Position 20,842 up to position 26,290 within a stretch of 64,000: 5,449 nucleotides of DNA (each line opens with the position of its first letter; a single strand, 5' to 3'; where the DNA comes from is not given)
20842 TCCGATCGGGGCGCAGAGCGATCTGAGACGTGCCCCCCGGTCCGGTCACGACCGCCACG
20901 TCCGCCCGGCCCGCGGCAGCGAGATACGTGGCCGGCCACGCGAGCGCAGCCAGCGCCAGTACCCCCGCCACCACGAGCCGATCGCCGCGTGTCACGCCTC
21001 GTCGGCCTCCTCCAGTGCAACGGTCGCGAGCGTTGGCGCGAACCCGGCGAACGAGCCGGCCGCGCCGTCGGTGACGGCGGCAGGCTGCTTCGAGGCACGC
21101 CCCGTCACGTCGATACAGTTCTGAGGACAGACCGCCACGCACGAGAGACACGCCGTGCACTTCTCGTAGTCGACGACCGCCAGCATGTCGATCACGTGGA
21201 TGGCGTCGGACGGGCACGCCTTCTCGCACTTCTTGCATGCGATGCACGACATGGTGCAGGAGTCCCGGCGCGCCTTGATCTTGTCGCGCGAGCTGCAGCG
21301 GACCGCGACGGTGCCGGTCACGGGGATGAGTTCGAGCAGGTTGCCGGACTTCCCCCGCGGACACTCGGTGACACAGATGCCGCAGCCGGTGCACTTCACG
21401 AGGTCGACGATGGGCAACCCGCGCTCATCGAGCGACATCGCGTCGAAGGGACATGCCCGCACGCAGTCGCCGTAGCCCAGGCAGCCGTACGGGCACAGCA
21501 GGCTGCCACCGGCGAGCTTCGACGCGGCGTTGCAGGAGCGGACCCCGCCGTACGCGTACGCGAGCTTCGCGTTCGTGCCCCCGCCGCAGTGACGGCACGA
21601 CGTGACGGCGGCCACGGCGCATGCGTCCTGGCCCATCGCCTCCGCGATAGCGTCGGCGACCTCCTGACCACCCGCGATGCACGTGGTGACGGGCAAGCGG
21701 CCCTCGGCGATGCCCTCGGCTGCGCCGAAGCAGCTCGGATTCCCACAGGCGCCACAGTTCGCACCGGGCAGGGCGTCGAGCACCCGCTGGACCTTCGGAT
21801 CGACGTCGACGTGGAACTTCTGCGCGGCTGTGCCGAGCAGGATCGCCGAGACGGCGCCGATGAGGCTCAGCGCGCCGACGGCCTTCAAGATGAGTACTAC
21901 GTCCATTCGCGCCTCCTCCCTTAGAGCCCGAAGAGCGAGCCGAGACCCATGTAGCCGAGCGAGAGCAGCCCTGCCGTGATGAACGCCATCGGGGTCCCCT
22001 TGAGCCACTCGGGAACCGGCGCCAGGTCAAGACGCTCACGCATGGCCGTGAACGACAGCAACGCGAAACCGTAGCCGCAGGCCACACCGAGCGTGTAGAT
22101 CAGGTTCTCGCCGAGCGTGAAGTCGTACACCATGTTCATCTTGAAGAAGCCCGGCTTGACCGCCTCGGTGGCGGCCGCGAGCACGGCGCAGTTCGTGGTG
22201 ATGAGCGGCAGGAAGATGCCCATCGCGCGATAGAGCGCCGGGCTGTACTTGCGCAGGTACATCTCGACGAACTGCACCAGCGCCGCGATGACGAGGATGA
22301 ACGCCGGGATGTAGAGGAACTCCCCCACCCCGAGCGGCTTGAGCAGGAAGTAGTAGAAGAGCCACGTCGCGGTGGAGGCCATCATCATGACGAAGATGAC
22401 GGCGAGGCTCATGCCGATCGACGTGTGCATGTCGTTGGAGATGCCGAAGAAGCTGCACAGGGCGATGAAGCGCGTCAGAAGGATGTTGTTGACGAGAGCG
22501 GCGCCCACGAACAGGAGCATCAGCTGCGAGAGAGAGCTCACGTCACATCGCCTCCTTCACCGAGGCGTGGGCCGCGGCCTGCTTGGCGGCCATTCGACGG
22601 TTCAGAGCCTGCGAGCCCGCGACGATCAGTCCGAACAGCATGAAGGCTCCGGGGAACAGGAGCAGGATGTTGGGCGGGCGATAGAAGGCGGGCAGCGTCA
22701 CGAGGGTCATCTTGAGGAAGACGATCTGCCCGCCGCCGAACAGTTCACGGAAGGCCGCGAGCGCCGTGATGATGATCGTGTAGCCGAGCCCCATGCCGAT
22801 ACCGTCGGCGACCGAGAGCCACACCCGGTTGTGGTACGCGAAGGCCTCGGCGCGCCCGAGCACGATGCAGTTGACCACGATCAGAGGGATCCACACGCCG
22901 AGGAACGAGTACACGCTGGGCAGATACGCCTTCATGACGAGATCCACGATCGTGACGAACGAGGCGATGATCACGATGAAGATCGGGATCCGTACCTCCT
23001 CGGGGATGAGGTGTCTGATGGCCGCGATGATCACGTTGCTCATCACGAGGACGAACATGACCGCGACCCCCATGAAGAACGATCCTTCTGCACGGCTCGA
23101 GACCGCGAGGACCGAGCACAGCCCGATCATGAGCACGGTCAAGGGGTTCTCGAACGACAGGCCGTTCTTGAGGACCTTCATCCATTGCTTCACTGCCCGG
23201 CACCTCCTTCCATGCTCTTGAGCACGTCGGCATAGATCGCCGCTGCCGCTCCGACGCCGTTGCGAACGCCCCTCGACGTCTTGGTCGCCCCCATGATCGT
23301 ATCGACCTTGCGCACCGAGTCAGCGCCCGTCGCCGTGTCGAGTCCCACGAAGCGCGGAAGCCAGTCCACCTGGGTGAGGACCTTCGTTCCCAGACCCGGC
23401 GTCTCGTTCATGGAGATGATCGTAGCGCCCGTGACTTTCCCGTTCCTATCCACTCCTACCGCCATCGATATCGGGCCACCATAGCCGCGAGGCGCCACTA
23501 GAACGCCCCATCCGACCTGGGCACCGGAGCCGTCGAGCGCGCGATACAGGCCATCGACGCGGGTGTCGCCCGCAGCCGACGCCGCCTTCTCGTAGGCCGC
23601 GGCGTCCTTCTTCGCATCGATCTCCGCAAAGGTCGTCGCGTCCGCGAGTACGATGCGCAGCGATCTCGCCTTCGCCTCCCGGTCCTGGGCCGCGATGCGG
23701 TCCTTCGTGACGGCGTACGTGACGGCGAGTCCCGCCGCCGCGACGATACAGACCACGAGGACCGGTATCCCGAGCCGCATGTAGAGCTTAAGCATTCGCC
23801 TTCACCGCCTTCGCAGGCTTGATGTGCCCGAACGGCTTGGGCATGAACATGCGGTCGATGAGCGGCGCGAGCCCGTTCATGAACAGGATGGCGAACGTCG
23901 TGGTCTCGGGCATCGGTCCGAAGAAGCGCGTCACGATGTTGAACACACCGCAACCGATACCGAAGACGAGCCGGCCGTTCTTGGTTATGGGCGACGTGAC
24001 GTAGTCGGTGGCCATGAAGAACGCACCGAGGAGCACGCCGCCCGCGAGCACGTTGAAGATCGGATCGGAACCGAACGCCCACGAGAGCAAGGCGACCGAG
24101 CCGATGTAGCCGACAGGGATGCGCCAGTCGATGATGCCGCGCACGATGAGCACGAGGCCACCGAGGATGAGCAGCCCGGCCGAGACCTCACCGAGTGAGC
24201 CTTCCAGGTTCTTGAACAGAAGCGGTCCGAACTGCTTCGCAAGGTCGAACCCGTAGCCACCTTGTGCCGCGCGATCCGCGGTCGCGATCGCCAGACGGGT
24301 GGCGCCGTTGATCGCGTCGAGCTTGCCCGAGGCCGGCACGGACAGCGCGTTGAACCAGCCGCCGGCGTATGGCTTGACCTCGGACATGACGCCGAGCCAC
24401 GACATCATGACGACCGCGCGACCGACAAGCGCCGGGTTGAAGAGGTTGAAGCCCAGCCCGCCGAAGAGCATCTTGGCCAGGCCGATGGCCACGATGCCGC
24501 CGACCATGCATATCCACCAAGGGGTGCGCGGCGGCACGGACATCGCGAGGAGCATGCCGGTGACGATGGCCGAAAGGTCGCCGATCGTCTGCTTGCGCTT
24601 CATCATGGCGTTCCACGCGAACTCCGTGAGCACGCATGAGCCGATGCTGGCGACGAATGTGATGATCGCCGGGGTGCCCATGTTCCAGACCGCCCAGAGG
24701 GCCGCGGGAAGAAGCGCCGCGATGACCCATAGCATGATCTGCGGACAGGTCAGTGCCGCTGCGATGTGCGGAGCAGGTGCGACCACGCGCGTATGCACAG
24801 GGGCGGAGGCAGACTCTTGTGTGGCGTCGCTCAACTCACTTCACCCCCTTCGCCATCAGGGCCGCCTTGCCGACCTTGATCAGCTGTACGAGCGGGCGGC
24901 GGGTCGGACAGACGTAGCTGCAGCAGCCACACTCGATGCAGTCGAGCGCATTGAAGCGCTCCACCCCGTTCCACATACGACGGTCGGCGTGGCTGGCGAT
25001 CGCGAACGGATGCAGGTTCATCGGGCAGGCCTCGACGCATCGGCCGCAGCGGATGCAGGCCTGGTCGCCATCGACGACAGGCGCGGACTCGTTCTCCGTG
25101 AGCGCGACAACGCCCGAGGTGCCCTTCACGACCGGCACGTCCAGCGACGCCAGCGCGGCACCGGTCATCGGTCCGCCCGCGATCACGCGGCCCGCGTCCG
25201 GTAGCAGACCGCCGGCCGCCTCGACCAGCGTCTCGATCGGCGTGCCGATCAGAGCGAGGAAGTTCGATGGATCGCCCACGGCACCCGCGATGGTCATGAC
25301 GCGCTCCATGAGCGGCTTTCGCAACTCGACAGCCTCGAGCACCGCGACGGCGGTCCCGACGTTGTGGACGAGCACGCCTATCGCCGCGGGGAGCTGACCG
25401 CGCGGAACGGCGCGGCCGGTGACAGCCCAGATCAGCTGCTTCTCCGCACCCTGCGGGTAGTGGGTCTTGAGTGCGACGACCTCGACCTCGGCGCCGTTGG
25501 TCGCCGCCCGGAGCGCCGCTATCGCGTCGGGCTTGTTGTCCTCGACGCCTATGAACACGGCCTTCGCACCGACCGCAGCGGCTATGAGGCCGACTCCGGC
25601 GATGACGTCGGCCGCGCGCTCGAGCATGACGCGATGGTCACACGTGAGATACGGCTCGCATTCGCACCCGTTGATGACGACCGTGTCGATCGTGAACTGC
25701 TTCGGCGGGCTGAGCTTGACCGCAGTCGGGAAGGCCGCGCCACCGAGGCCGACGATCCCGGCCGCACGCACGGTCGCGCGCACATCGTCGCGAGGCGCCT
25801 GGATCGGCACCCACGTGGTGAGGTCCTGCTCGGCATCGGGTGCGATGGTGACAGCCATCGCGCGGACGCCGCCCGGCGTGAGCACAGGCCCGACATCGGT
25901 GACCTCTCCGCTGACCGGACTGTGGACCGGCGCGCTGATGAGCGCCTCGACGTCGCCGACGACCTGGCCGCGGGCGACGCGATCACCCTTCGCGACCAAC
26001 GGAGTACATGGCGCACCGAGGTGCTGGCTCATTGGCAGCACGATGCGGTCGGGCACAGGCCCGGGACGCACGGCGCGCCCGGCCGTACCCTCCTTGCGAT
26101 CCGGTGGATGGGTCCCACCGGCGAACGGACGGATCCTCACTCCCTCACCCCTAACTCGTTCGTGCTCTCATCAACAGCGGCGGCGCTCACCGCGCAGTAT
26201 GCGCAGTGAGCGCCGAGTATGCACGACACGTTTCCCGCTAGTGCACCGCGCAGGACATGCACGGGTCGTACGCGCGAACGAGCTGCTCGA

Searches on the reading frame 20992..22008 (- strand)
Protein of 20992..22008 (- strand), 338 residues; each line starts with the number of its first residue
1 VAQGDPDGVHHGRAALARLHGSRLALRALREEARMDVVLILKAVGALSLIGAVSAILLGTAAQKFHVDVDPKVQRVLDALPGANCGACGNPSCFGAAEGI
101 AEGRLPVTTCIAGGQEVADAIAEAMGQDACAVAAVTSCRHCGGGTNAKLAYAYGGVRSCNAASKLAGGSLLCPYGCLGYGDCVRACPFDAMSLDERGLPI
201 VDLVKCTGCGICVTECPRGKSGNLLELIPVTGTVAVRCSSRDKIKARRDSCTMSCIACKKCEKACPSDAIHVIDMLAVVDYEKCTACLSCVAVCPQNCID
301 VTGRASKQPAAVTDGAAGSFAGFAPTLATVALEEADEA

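Call 36: search_protein_families(library=pfam, proteins=[window:20992-22008:-])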
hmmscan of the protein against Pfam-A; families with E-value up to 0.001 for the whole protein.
window:20992-22008:- (338 aa): 12 families
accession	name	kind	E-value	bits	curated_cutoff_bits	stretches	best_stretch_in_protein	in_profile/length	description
PF00037.32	Fer4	-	6.8e-15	54.6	21.1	3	278-299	2-23/24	4Fe-4S binding domain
PF13237.11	Fer4_10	-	3.7e-12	46.4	25.5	3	254-295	8-53/53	4Fe-4S dicluster domain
PF12838.12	Fer4_7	-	4.7e-12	46.6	27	2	176-219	2-51/52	4Fe-4S dicluster domain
PF14697.11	Fer4_21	-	1.1e-11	45.1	35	2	254-300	7-58/59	4Fe-4S dicluster domain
PF13187.11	Fer4_9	-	4.9e-11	42.9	27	2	176-219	2-50/52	4Fe-4S dicluster domain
PF04060.18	FeS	-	2.7e-09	37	23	1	80-111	1-32/33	Putative Fe-S cluster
PF12837.12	Fer4_6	-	4.8e-09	36.2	25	1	200-219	3-22/24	4Fe-4S binding domain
PF12797.12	Fer4_2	-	1.2e-06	28.6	24.5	2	278-295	4-21/22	4Fe-4S binding domain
PF13534.11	Fer4_17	-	5.3e-06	27.3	22.2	1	205-268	1-59/61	4Fe-4S dicluster domain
PF13183.11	Fer4_8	-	3.7e-05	24.6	27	1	204-268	3-67/68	4Fe-4S dicluster domain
PF13484.11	Fer4_16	-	0.00014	23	30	0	255-271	2-18/66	4Fe-4S double cluster binding domain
PF25160.1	LdpA_Fe-S-bd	-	0.0009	19.4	27.6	0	258-301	5-45/49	LdpA Fe-S cluster-binding domain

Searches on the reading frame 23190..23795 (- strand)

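Call 36: search_protein_families(library=pfam, proteins=[window:23190-23795:-])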
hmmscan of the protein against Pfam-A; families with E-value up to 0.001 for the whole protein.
window:23190-23795:- (201 aa): 1 family
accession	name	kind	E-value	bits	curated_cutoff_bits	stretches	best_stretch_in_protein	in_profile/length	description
PF04205.19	FMN_bind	-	9.9e-18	65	22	1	104-185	1-76/77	FMN-binding domain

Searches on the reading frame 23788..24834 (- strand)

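Call 36: search_protein_families(library=pfam, proteins=[window:23788-24834:-])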
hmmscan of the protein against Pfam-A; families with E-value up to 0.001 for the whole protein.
window:23788-24834:- (348 aa): 1 family
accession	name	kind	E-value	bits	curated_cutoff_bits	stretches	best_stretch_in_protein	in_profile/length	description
PF03116.20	NQR2_RnfD_RnfE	-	9.4e-101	337.5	27.7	1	18-336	2-296/296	NQR2, RnfD, RnfE family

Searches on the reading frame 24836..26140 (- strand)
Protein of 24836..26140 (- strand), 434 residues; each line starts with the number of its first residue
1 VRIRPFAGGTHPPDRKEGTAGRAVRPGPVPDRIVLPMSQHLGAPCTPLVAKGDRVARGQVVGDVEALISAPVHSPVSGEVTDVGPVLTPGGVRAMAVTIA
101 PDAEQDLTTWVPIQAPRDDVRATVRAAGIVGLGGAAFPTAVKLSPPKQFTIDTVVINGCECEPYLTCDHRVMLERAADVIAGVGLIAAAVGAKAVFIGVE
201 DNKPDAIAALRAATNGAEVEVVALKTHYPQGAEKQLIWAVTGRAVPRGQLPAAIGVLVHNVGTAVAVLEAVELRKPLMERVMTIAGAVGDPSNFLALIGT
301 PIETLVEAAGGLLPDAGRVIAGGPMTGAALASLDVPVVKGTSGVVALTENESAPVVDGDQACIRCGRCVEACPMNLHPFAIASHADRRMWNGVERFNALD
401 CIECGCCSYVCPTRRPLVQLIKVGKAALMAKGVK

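Call 36: search_protein_families(library=pfam, proteins=[window:24836-26140:-])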
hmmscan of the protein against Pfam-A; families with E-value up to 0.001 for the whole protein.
window:24836-26140:- (434 aa): 15 families
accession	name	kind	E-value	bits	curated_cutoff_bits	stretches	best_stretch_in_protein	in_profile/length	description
PF01512.22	Complex1_51K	-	1.9e-53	180.8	31.2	1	124-268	1-149/150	Nuo51 FMN-binding domain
PF13375.12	RnfC_N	-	3.9e-32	110.7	25.6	1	6-103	3-100/101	RnfC Barrel sandwich hybrid domain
PF13237.11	Fer4_10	-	1.9e-09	37.7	25.5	1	357-412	4-53/53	4Fe-4S dicluster domain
PF12838.12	Fer4_7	-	4.3e-09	37.1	27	1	362-413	2-50/52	4Fe-4S dicluster domain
PF10531.15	SLBB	-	1.5e-08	34.7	27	1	282-327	2-53/55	SLBB domain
PF13187.11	Fer4_9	-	1.2e-07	32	27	1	361-414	1-50/52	4Fe-4S dicluster domain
PF12797.12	Fer4_2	-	2.3e-07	30.7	24.5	1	355-373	4-21/22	4Fe-4S binding domain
PF00037.32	Fer4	-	4.9e-07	29.7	21.1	1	361-375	7-21/24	4Fe-4S binding domain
PF14697.11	Fer4_21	-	5e-07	30.2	35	1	359-413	5-53/59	4Fe-4S dicluster domain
PF13183.11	Fer4_8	-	9.6e-06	26.5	27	1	360-413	3-66/68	4Fe-4S dicluster domain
PF13534.11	Fer4_17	-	6.7e-05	23.8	22.2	1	361-413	1-58/61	4Fe-4S dicluster domain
PF13746.11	Fer4_18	-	0.00023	21.7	27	0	396-414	56-74/114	4Fe-4S dicluster domain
PF12837.12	Fer4_6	-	0.00024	21.4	25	1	360-375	7-22/24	4Fe-4S binding domain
PF12798.12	Fer4_3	-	0.00026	22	27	0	362-375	1-14/15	4Fe-4S binding domain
PF12800.12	Fer4_4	-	0.00069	20.2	24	0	361-374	3-16/17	4Fe-4S binding domain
